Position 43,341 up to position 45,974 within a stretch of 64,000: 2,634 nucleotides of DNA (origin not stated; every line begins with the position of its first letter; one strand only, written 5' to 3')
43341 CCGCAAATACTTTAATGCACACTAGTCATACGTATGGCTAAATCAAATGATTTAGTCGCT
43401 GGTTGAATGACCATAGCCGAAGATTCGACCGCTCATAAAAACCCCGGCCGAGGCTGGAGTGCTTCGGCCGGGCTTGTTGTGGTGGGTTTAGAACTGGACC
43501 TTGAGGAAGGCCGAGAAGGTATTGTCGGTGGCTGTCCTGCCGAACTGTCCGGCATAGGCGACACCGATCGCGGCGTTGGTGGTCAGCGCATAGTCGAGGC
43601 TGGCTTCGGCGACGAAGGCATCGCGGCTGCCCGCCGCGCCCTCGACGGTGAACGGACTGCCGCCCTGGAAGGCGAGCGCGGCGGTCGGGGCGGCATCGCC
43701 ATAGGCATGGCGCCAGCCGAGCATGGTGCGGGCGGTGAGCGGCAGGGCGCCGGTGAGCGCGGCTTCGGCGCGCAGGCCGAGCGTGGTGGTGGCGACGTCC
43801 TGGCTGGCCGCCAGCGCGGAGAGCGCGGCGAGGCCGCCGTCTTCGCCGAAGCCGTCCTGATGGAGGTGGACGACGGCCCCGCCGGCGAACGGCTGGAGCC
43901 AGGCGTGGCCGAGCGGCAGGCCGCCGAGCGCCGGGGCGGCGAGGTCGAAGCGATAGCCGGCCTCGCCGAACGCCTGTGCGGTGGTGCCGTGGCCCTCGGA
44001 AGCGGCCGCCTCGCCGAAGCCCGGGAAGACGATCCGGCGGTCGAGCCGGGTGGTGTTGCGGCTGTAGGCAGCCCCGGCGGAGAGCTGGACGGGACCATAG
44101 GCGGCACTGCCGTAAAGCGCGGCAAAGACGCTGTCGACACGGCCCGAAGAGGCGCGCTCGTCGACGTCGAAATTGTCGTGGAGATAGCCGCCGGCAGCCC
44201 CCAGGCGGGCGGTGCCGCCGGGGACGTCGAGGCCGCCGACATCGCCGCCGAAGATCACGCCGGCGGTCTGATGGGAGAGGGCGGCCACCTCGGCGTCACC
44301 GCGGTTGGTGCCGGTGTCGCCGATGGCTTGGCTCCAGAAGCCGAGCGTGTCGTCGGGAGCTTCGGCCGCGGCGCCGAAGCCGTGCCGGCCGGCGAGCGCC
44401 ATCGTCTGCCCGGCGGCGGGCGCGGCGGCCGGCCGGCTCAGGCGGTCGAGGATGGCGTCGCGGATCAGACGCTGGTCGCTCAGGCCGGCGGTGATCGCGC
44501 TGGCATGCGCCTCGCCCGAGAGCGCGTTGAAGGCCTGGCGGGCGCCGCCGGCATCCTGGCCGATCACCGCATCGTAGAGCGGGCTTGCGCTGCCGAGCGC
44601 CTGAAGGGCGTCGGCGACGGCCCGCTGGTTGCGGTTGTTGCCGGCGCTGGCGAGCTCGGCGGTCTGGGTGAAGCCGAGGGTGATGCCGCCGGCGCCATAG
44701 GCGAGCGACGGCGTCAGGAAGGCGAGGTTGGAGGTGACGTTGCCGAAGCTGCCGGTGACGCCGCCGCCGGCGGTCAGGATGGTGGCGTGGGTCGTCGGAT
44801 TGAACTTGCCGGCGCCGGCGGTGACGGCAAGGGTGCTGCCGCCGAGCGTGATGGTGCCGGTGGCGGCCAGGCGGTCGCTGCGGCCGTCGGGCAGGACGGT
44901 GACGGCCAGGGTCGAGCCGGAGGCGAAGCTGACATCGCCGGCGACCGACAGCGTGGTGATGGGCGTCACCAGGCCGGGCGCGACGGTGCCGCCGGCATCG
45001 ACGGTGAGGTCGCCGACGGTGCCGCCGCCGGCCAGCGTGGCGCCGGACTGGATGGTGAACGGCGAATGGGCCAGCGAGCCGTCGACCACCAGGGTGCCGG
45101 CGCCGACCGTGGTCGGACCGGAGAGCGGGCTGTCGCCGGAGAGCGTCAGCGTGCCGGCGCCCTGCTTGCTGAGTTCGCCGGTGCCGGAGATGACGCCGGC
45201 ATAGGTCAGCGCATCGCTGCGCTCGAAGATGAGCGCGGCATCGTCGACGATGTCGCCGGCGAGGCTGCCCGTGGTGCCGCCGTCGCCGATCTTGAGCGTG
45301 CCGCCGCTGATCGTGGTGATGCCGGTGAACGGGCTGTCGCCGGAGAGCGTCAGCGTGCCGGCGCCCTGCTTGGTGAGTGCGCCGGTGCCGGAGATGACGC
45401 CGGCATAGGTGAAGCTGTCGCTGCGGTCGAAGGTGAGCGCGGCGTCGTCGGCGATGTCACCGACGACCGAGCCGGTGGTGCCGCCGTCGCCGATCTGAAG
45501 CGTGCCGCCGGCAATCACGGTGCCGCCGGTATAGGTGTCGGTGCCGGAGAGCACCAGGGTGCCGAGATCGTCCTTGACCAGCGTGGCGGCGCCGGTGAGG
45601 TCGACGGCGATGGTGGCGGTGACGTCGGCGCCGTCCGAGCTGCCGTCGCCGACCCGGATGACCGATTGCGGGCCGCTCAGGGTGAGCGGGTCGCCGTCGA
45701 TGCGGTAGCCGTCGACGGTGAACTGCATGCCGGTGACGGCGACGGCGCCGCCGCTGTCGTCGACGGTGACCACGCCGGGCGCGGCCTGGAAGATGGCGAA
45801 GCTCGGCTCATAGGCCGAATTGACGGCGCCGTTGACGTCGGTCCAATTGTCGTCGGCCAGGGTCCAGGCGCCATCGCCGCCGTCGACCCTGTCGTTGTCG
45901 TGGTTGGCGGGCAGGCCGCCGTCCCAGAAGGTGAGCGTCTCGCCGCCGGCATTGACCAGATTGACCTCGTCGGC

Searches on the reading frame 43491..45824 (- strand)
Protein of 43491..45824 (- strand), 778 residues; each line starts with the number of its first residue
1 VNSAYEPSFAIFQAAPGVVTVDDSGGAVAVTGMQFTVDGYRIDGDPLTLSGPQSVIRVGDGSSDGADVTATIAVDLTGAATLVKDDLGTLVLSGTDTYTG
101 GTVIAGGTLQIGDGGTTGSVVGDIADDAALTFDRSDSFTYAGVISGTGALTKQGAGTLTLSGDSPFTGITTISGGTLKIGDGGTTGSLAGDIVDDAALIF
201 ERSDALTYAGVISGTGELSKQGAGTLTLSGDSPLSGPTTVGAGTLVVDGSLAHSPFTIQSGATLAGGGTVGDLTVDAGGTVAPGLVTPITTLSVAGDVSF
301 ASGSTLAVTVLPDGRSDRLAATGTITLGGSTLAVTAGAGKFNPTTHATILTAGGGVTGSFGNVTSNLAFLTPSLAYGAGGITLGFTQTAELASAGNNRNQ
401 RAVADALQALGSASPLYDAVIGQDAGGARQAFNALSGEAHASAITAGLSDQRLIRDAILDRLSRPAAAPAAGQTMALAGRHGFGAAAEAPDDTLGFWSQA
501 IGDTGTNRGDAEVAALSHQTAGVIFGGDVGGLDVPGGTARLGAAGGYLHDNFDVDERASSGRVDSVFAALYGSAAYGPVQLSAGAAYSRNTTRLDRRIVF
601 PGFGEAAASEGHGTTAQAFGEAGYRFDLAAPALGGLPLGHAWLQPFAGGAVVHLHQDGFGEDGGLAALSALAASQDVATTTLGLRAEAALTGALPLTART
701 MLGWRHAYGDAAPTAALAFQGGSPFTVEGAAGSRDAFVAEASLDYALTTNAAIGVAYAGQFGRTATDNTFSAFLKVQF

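Call 77: search_solved_structures(query=window:43491-45824:-, max_evalue=0.001)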
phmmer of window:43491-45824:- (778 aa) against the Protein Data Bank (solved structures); distinct sequences matched with E-value up to 0.001: 1.
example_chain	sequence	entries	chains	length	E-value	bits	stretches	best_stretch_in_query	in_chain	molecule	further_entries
8e7f_A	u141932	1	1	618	7.1e-21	77.6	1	208-388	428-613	Extracellular serine protease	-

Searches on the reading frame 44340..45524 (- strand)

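Call 78: search_protein_families(library=pfam, proteins=[window:44340-45524:-], max_evalue=5)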
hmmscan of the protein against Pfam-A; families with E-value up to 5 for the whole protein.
window:44340-45524:- (395 aa): 3 families
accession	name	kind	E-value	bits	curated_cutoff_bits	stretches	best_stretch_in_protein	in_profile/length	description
PF12951.13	PATR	-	5.5e-19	68.4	27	2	50-79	1-30/30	Passenger-associated-transport-repeat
PF21621.3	MPI_cupin_dom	-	0.14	12.6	27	1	29-64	21-56/79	Mannose-6-phosphate isomerase, cupin domain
PF16662.10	FLYWCH_u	-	4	8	36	0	119-130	21-32/38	FLYWCH-type zinc finger-containing protein 1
